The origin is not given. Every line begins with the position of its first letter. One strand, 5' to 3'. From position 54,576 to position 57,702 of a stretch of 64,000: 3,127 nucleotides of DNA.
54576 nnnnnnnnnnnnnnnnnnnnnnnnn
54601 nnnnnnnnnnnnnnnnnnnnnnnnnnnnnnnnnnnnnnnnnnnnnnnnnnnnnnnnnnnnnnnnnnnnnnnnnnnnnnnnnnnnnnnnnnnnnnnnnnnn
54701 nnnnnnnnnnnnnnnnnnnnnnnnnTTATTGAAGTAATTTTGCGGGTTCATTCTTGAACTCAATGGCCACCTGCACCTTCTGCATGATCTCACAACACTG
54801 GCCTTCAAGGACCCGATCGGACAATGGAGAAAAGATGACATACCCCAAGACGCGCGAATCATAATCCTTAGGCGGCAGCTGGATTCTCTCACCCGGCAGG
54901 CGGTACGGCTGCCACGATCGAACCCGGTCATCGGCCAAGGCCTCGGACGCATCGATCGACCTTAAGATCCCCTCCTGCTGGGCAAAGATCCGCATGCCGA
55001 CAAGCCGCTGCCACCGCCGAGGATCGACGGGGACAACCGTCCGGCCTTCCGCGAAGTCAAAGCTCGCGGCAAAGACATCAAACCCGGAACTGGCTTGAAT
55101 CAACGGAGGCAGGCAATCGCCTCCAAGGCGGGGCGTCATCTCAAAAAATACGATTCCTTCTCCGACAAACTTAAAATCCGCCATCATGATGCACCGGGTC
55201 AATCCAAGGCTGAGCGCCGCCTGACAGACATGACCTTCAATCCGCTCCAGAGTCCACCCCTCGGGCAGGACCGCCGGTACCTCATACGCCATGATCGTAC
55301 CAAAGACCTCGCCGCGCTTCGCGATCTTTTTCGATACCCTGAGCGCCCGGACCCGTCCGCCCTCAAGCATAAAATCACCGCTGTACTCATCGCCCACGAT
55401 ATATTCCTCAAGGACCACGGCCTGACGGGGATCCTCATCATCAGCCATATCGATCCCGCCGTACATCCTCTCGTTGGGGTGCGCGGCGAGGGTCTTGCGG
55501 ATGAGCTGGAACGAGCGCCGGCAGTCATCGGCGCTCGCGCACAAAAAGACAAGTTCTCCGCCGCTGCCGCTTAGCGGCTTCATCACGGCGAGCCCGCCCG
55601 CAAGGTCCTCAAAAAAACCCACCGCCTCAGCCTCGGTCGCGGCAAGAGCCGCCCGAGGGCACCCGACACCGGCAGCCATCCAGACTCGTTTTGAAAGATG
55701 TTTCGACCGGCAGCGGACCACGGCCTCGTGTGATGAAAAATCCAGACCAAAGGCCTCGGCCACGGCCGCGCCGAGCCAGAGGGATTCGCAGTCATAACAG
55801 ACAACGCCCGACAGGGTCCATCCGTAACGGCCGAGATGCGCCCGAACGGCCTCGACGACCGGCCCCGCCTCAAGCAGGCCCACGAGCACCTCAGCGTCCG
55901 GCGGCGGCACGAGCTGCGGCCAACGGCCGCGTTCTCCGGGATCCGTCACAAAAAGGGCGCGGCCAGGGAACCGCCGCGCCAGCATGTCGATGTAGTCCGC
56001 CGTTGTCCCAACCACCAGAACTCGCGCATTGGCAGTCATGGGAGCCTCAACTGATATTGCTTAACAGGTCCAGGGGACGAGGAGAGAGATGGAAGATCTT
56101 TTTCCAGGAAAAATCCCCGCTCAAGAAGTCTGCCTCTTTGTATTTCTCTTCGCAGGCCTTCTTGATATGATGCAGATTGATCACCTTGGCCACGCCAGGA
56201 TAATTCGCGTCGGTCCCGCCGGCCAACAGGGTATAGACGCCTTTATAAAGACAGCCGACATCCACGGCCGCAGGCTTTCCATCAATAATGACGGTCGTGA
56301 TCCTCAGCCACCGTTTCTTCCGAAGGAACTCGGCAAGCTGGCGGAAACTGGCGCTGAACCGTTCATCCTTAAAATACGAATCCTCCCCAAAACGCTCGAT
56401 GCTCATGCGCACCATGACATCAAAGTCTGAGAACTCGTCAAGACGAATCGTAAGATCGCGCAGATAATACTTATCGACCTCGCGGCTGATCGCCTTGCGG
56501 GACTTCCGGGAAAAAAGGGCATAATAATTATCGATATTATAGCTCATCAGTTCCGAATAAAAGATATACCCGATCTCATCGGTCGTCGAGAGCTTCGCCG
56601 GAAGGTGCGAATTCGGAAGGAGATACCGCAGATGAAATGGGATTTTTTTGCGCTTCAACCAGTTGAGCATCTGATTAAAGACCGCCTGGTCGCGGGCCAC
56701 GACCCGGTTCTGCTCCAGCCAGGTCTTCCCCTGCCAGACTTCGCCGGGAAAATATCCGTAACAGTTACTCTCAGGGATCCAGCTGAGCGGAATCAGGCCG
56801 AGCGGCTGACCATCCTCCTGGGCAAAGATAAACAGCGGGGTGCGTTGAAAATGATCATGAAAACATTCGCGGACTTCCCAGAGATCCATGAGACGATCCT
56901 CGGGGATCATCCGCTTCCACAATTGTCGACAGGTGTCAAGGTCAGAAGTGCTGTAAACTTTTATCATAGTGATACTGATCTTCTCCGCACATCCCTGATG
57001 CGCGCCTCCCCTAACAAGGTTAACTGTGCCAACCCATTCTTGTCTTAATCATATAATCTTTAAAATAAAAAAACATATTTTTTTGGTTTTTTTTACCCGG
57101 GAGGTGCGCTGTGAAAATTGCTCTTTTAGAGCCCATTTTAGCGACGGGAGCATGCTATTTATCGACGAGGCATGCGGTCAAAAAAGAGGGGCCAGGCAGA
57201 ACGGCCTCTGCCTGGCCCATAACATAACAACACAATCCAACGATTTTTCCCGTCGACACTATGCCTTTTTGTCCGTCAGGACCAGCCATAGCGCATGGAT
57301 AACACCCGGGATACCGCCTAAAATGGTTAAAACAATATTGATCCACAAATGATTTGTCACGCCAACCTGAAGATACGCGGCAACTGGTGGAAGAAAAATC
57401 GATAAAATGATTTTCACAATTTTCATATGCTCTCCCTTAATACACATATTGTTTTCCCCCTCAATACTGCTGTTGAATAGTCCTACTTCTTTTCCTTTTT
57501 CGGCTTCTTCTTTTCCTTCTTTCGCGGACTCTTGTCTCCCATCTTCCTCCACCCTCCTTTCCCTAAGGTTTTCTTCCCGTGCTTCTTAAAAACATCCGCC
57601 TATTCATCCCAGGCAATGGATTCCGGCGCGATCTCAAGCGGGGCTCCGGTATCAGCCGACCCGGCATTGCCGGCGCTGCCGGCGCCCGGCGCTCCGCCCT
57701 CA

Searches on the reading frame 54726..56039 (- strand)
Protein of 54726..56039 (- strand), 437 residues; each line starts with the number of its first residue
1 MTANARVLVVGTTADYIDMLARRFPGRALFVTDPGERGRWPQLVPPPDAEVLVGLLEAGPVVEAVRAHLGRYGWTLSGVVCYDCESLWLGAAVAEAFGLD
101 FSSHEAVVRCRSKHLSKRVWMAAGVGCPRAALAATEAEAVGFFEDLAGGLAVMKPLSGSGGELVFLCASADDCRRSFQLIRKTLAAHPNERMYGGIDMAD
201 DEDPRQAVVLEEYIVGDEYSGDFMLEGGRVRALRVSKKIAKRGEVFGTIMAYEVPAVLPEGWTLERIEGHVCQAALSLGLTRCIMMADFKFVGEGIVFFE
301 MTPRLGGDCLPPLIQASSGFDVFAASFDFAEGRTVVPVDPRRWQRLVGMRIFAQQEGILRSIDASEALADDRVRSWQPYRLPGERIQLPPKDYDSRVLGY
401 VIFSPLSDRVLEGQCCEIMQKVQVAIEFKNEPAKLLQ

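Call 12: search_protein_families(library=pfam, proteins=[window:54726-56039:-])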
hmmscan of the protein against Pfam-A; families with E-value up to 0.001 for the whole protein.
window:54726-56039:- (437 aa): 1 family
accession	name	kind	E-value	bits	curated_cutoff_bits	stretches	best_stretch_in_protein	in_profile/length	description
PF13535.11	ATP-grasp_4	-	7.8e-07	29.3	27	1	152-310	6-158/160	ATP-grasp domain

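Call 13: search_protein_families(library=ncbifam, proteins=[window:54726-56039:-])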
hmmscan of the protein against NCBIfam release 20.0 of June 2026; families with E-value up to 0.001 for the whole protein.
window:54726-56039:- (437 aa): 5 families
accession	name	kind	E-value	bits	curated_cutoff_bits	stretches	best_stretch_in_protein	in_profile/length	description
NF002563.0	PRK02186.1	subfamily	2.9e-26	92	625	1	91-429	86-399/890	argininosuccinate lyase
NF009404.0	PRK12767.1-3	equivalog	6e-08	32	316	1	102-307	101-286/344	carbamoyl phosphate synthase-like protein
TIGR00768.1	rimK_fam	subfamily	1.2e-06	28.1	143.4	1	103-209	78-183/276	RimK family alpha-L-glutamate ligase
TIGR02144.1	LysX_arch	equivalog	1e-05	24.8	275.6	1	91-174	65-148/281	lysine biosynthesis protein LysX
NF005543.0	PRK07206.1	subfamily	0.00038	19.2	302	1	92-230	87-214/416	hypothetical protein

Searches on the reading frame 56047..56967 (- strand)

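Call 12: search_protein_families(library=pfam, proteins=[window:56047-56967:-])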
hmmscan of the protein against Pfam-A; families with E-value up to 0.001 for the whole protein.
window:56047-56967:- (306 aa): 1 family
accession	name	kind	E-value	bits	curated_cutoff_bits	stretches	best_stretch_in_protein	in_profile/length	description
PF13480.13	Acetyltransf_6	-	1.4e-19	71.1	22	1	154-290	1-143/143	Acetyltransferase (GNAT) domain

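Call 13: search_protein_families(library=ncbifam, proteins=[window:56047-56967:-])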
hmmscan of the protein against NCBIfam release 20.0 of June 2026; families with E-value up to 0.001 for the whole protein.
window:56047-56967:- (306 aa): 1 family
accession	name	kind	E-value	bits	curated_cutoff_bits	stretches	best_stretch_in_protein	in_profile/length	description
TIGR03019.1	pepcterm_femAB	equivalog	0.00013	21.1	260.35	1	33-299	22-281/330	FemAB family XrtA/PEP-CTERM system-associated protein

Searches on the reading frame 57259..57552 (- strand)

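Call 12: search_protein_families(library=pfam, proteins=[window:57259-57552:-])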
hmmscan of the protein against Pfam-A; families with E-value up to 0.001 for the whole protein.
window:57259-57552:- (97 aa): 1 family
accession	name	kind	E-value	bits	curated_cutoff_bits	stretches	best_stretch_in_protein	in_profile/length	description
PF01679.22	Pmp3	-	6.5e-19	68.1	22.9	1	44-91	1-48/49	Proteolipid membrane potential modulator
